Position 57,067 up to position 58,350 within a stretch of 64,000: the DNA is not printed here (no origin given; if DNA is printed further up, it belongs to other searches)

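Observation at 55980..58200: E2-less TPP dehydrogenase: E1alpha/E1beta plus a free 78-aa lipoyl carrier, possibly an oxidative side-chain-cleaving (desmolase-like) enzyme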

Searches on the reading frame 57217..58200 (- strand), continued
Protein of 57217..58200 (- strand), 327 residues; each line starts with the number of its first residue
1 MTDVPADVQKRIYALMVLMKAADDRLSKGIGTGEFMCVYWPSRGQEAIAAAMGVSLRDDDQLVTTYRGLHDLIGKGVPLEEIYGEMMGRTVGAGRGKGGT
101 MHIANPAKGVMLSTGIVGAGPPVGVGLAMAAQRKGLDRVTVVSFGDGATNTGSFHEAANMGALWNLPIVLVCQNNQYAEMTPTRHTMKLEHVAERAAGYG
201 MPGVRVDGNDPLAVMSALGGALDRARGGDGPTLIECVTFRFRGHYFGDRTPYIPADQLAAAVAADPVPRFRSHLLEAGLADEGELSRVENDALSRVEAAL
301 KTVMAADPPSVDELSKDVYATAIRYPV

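Call 26: get_annotated_region(hit=H61, flank=9000)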
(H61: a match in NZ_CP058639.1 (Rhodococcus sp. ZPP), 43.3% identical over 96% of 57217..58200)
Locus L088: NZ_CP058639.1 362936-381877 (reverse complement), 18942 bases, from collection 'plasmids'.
description: Rhodococcus sp. ZPP plasmid pRZP2, complete sequence
organism: Rhodococcus sp. ZPP (NCBI taxid 2749906)
taxonomy: Bacteria; Actinomycetota; Actinomycetes; Mycobacteriales; Nocardiaceae; Rhodococcus; Rhodococcus sp. ZPP
host: -; source: cell culture,soil; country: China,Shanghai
typing (MOB-suite, as given by PLSDB): mobilizable; relaxase MOBP,MOBP
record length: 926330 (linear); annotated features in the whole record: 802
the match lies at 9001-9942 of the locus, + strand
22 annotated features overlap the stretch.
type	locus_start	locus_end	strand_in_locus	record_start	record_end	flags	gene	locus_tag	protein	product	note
CDS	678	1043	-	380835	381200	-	-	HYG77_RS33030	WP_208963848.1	enoyl-CoA hydratase-related protein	-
CDS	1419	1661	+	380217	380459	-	-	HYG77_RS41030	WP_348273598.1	transposase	-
CDS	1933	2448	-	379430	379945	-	-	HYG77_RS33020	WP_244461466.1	MarR family transcriptional regulator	-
CDS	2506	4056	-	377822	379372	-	-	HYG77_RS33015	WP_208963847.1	AMP-binding protein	-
CDS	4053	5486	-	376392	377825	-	-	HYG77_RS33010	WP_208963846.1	pyruvate, phosphate dikinase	-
CDS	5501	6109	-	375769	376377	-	-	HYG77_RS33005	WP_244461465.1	hypothetical protein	-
CDS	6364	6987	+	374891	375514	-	-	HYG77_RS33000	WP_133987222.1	histidine phosphatase family protein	-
CDS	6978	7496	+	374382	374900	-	-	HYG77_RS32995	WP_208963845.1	hypothetical protein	-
CDS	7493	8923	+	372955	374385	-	-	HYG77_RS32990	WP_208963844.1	FAD-dependent oxidoreductase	-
CDS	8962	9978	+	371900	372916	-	-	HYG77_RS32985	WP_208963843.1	thiamine pyrophosphate-dependent dehydrogenase E1 component subunit alpha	-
CDS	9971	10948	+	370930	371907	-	-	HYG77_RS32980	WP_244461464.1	alpha-ketoacid dehydrogenase subunit beta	-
CDS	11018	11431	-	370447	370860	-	-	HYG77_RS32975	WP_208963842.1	VOC family protein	-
CDS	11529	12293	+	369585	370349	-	-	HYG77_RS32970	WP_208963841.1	SDR family oxidoreductase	-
CDS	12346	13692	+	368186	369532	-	-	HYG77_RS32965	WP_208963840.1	aromatic ring-hydroxylating dioxygenase subunit alpha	-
CDS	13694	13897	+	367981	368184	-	-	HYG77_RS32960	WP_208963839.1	hypothetical protein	-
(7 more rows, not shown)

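Call 27: get_annotated_region(hit=H62, flank=9000)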
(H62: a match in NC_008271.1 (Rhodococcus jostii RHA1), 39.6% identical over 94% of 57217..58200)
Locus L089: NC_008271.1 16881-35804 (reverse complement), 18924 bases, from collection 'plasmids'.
description: Rhodococcus jostii RHA1 plasmid pRHL3, complete sequence
organism: Rhodococcus jostii RHA1 (NCBI taxid 101510)
taxonomy: Bacteria; Actinomycetota; Actinomycetes; Mycobacteriales; Nocardiaceae; Rhodococcus; Rhodococcus jostii; Rhodococcus jostii RHA1
host: -; source: -; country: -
typing (MOB-suite, as given by PLSDB): mobilizable; replicon rep_cluster_313; relaxase MOBP
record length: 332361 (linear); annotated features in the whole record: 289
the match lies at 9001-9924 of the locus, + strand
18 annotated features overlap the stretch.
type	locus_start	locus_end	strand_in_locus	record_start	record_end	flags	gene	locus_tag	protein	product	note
CDS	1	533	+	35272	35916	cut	cofC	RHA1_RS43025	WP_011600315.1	2-phospho-L-lactate guanylyltransferase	-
CDS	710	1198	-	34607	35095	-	-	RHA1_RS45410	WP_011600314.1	transposase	GO:0006313 - DNA transposition [Evidence IEA]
CDS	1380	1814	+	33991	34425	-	-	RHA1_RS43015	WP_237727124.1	integrase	-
CDS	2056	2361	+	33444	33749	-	-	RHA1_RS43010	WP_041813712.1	hypothetical protein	-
CDS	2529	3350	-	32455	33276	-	-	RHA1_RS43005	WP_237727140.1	SDR family NAD(P)-dependent oxidoreductase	-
CDS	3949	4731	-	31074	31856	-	-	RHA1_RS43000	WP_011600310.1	enoyl-CoA hydratase/isomerase family protein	-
CDS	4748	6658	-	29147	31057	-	-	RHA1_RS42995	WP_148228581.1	GAF domain-containing protein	-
CDS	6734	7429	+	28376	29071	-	-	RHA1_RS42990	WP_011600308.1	TetR/AcrR family transcriptional regulator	-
CDS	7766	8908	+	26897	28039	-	-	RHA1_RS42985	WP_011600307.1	acyl-CoA dehydrogenase family protein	-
CDS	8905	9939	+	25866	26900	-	-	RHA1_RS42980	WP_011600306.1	thiamine pyrophosphate-dependent dehydrogenase E1 component subunit alpha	-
CDS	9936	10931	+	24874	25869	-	-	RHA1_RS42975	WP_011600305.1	alpha-ketoacid dehydrogenase subunit beta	-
CDS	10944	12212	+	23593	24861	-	-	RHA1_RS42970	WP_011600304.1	dihydrolipoamide acetyltransferase family protein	GO:0006096 - glycolytic process [Evidence IEA]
CDS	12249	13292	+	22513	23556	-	-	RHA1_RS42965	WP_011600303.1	alcohol dehydrogenase catalytic domain-containing protein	-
CDS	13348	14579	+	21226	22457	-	-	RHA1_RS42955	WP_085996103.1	IS3-like element ISRhosp5 family transposase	GO:0006313 - DNA transposition [Evidence IEA]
CDS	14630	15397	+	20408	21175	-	-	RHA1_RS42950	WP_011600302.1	hypothetical protein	-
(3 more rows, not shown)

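Call 28: get_annotated_region(hit=H57, flank=9000)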
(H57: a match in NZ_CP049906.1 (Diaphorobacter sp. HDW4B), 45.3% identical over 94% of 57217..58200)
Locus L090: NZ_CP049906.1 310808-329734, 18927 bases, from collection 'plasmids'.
description: Diaphorobacter sp. HDW4B plasmid unnamed1, complete sequence
organism: Diaphorobacter sp. HDW4B (NCBI taxid 2714925)
taxonomy: Bacteria; Pseudomonadota; Betaproteobacteria; Burkholderiales; Comamonadaceae; Diaphorobacter; Diaphorobacter sp. HDW4B
host: -; source: single bacterial strain,Hydrophilus acuminatus; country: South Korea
typing (MOB-suite, as given by PLSDB): non-mobilizable
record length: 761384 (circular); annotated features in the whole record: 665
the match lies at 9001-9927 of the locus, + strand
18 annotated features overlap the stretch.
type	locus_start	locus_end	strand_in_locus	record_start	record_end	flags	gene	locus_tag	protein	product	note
CDS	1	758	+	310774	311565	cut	-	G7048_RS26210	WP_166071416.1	tyrosine-protein phosphatase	GO:0006470 - protein dephosphorylation [Evidence IEA]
CDS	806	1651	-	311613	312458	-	-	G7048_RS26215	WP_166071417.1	SDR family NAD(P)-dependent oxidoreductase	-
CDS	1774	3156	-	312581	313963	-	-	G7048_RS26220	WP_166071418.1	DUF1329 domain-containing protein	-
CDS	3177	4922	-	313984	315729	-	-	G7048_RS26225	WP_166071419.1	DUF1302 family protein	-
CDS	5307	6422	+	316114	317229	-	-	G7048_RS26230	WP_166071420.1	YCF48-related protein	-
CDS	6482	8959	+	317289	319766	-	-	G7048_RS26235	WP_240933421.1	MMPL family transporter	-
CDS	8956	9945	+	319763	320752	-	-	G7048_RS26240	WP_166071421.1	thiamine pyrophosphate-dependent dehydrogenase E1 component subunit alpha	-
CDS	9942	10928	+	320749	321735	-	-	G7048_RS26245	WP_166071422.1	alpha-ketoacid dehydrogenase subunit beta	-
CDS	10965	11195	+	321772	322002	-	-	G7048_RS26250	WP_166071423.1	lipoyl domain-containing protein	-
CDS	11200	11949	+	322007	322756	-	-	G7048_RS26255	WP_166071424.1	2-oxo acid dehydrogenase subunit E2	-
CDS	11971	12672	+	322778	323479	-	-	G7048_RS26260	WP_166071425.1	hypothetical protein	-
CDS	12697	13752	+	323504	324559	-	-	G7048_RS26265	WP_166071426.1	oxidoreductase family protein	-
CDS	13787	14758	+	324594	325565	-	-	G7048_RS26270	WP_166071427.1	hypothetical protein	-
CDS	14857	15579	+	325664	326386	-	-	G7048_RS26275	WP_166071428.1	hypothetical protein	-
CDS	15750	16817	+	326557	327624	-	-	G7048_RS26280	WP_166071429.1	phosphotransferase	-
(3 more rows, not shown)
